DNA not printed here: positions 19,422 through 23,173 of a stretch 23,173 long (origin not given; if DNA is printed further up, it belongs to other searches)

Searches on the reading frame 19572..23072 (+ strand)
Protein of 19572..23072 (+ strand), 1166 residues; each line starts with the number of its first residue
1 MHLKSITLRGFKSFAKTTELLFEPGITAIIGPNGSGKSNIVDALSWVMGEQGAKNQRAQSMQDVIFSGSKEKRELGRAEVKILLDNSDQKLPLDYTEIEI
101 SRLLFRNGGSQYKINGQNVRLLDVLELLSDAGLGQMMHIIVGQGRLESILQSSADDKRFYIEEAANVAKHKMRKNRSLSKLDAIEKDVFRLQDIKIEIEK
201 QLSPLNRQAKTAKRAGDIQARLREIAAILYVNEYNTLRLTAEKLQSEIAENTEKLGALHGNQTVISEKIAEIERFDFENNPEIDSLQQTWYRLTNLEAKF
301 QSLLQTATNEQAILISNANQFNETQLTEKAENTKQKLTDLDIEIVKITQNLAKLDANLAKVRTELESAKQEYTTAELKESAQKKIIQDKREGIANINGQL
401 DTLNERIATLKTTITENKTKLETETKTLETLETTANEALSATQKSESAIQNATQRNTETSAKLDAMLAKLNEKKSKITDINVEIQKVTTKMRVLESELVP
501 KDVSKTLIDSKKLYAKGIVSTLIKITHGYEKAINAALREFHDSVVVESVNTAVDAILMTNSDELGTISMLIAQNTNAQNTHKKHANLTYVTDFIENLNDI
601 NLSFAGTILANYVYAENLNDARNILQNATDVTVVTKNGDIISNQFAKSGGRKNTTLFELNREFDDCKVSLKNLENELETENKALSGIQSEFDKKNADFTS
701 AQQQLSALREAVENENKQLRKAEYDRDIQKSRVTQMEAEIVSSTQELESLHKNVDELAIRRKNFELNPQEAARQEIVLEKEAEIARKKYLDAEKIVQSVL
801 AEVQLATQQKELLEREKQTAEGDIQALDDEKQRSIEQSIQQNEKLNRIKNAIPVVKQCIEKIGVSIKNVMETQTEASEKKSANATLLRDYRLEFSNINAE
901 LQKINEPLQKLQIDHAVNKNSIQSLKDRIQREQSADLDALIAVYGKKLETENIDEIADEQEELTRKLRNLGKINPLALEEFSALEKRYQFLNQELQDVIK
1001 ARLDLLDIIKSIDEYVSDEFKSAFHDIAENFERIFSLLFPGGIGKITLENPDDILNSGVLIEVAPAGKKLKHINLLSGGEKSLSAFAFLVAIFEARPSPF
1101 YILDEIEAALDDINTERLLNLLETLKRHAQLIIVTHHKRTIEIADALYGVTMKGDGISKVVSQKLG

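Call 10: search_protein_families(library=pfam, proteins=[window:19572-23072:+], max_evalue=0.00001)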
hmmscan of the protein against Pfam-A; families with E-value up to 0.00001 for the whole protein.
window:19572-23072:+ (1166 aa): 6 families
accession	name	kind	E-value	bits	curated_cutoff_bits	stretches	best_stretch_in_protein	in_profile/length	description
PF02463.25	SMC_N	-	1.6e-62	211.2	40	1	2-1158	1-219/220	RecF/RecN/SMC N terminal domain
PF13476.12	AAA_23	-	2.2e-19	71.3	27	1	5-225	1-200/201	AAA domain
PF13304.12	AAA_21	-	6.6e-16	59.7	27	2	970-1137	165-299/304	AAA domain, putative AbiEii toxin, Type IV TA system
PF13175.12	AAA_15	-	6.3e-14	52.8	32.1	1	1-372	1-287/374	AAA ATPase domain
PF06470.18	SMC_hinge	-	3.2e-11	44.1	22.5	1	516-624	5-115/116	SMC proteins Flexible Hinge Domain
PF13555.12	AAA_29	-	6.3e-07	29.5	27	1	5-52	3-50/61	P-loop containing region of AAA domain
